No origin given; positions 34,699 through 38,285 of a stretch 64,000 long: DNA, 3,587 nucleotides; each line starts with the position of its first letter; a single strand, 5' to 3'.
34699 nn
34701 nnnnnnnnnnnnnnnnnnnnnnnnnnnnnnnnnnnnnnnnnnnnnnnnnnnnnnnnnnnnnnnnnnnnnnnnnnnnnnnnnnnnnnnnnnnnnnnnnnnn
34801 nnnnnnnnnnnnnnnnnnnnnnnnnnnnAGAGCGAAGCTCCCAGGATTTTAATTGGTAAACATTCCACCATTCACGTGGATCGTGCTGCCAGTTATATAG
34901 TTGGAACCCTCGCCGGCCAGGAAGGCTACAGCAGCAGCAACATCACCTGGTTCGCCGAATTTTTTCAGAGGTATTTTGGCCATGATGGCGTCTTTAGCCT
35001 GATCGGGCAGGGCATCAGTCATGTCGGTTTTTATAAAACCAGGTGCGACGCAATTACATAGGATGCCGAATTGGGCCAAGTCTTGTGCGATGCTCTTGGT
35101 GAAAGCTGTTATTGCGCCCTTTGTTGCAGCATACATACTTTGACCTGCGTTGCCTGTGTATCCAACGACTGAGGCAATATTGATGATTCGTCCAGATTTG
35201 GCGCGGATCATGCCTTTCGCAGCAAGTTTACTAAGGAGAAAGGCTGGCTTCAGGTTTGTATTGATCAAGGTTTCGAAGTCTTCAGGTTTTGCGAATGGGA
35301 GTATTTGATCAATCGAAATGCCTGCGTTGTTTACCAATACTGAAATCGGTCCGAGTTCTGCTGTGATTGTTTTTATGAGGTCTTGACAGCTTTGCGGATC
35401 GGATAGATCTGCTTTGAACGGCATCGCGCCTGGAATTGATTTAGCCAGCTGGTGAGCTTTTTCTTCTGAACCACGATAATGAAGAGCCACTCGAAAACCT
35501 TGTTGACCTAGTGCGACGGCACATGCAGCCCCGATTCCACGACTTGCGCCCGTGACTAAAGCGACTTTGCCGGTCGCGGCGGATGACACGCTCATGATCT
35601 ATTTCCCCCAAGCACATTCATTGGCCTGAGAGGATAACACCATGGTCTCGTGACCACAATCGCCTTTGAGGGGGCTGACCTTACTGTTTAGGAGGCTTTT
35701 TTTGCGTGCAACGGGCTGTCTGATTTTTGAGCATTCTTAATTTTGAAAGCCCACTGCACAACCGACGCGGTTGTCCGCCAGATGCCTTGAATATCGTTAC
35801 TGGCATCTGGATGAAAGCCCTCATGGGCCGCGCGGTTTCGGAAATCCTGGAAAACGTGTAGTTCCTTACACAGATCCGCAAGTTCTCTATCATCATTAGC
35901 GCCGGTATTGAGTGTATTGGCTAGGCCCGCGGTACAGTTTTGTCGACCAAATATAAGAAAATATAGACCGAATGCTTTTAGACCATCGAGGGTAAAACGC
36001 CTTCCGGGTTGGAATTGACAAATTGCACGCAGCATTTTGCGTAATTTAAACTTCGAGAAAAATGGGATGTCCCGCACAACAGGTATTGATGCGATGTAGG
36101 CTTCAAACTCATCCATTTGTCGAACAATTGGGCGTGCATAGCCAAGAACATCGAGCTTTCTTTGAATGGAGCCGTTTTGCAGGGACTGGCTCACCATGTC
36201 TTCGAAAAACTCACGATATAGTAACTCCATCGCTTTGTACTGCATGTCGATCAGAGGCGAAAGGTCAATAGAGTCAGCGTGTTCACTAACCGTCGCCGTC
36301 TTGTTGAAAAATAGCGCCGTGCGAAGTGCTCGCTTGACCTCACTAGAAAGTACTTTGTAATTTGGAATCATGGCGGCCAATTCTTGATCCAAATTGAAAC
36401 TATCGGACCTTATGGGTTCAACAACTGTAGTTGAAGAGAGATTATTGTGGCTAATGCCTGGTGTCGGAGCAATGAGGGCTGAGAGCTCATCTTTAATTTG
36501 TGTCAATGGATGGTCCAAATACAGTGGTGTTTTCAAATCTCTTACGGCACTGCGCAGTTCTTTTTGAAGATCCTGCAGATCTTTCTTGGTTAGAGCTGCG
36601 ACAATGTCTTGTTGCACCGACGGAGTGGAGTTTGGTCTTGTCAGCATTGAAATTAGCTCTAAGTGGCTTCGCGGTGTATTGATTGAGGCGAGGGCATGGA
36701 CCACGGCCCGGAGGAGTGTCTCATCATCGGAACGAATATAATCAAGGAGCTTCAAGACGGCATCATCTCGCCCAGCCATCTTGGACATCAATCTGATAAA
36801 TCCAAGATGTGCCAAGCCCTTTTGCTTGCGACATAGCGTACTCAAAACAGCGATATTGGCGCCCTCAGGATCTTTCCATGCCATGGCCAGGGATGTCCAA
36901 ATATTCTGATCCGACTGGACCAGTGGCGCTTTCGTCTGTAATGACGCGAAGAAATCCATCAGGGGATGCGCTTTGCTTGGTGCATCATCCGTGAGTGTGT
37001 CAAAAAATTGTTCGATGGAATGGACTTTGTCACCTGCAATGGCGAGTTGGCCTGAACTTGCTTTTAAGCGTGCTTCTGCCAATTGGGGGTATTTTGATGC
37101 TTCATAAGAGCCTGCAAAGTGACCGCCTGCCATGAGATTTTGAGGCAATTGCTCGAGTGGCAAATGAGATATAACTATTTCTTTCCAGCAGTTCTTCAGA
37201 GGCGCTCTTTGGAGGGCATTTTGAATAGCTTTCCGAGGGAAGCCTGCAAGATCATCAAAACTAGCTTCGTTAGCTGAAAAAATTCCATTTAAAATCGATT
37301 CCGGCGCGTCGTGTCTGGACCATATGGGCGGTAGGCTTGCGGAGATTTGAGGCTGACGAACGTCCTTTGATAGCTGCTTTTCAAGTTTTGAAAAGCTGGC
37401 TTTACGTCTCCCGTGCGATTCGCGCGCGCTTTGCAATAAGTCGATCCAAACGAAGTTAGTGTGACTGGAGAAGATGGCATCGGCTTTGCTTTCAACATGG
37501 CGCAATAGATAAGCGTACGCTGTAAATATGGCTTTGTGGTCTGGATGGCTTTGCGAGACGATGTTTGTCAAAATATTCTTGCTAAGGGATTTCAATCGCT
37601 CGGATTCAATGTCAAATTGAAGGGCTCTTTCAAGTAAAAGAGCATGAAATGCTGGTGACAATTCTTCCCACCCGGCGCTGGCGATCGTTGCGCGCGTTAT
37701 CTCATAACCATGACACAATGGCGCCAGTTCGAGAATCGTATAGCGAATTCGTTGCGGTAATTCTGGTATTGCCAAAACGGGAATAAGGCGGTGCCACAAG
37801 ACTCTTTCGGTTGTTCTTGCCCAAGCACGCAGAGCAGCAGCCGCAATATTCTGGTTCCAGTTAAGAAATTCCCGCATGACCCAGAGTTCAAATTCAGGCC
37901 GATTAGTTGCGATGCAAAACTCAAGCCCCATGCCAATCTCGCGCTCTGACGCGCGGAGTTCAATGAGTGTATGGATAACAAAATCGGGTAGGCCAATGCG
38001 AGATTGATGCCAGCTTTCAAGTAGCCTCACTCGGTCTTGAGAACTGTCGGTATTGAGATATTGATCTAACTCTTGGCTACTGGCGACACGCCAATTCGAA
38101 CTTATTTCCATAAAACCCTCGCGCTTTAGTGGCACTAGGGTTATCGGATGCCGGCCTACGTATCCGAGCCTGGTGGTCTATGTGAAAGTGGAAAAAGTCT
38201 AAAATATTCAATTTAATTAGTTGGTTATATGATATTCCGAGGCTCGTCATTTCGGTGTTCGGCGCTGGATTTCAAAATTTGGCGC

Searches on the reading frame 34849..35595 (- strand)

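Call 5: search_protein_families(library=pfam, proteins=[window:34849-35595:-], max_evalue=0.1)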
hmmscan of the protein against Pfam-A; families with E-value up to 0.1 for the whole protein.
window:34849-35595:- (248 aa): 5 families
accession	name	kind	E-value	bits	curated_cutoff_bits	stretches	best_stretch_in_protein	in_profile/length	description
PF13561.12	adh_short_C2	-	3.5e-59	200.7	27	1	16-245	1-235/236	Enoyl-(Acyl carrier protein) reductase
PF00106.31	adh_short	-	2.9e-57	193.7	26.6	1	10-199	1-193/195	short chain dehydrogenase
PF08659.16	KR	-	5.7e-13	49.6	22.6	1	12-170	3-164/180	KR domain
PF01370.27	Epimerase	-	5e-05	23.3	20.9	1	12-186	1-176/240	NAD dependent epimerase/dehydratase family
PF05368.20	NmrA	-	0.0082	16.2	27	1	11-76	4-69/298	NmrA-like family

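Call 6: search_protein_families(library=ncbifam, proteins=[window:34849-35595:-], max_evalue=0.1)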
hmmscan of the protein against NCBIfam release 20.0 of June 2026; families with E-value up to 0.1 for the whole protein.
window:34849-35595:- (248 aa): 234 families (the best 25 are shown)
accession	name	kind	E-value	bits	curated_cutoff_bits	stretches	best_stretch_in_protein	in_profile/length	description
TIGR01830.1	3oxo_ACP_reduc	equivalog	1.1e-82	277.3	297.75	1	12-245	1-238/239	3-oxoacyl-[acyl-carrier-protein] reductase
NF004197.0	PRK05653.1-1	equivalog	4.2e-79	265.7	332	1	7-247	5-248/249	3-oxoacyl-ACP reductase FabG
NF004199.0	PRK05653.1-4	equivalog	8.5e-78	261.3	301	1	8-246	4-246/247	3-oxoacyl-ACP reductase FabG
TIGR01829.1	AcAcCoA_reduct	subfamily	5.1e-69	232.6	302.1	1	10-246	1-241/242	acetoacetyl-CoA reductase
NF009466.0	PRK12826.1-2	subfamily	1.2e-67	228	222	1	10-247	4-246/248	3-oxoacyl-ACP reductase FabG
NF009464.0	PRK12824.1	subfamily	3.5e-67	226.6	269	1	10-246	3-243/245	3-oxoacyl-ACP reductase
NF004198.0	PRK05653.1-3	equivalog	1.4e-66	224.5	296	1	6-246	4-247/248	3-oxoacyl-ACP reductase FabG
NF009547.0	PRK12936.1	subfamily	8.1e-65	218.8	436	1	8-245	5-242/245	3-ketoacyl-(acyl-carrier-protein) reductase NodG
NF047420.2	EF_P_mod_YmfI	equivalog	5.9e-64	216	238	1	12-245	2-235/236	elongation factor P 5-aminopentanone reductase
NF004200.0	PRK05653.1-5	equivalog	3.9e-63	213.2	273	1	10-246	3-242/242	3-oxoacyl-ACP reductase FabG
NF053542.1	FlxB_rubin_SDR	equivalog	3.4e-61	207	340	1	10-245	1-239/239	flexirubin biosynthesis SDR family reductase FlxB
NF040605.2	mycolic_FabG1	exception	3.5e-60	203.7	420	1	12-245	4-229/233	3-oxoacyl-ACP reductase FabG1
NF009384.0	PRK12743.1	equivalog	1.3e-59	201.5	264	1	8-246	5-248/258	SDR family oxidoreductase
NF005559.1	PRK07231.1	subfamily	4.3e-59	200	215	1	8-246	3-248/249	glucose 1-dehydrogenase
NF006070.0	PRK08213.1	subfamily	3.3e-58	197.2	279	1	8-245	11-256/259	gluconate 5-dehydrogenase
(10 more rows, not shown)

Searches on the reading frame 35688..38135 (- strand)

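Call 5: search_protein_families(library=pfam, proteins=[window:35688-38135:-], max_evalue=0.1)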
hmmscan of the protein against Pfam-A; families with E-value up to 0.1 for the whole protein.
window:35688-38135:- (815 aa): 3 families
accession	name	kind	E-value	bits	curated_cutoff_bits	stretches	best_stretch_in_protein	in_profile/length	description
PF13646.12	HEAT_2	-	0.00062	20.4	27.7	1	455-515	28-87/88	HEAT repeats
PF00637.26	Clathrin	-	0.022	14.9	29.6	0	181-237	22-80/143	Region in Clathrin and VPS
PF16075.10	DUF4815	-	0.054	12.2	30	1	485-541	407-462/570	Domain of unknown function (DUF4815)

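Call 6: search_protein_families(library=ncbifam, proteins=[window:35688-38135:-], max_evalue=0.1)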
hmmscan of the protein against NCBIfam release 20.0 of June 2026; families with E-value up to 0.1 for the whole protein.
window:35688-38135:- (815 aa): 0 families

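Call 93: search_protein_families(library=padloc, proteins=[window:35688-38135:-], max_evalue=0.01)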
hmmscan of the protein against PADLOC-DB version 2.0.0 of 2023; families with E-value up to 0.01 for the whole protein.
window:35688-38135:- (815 aa): 0 families
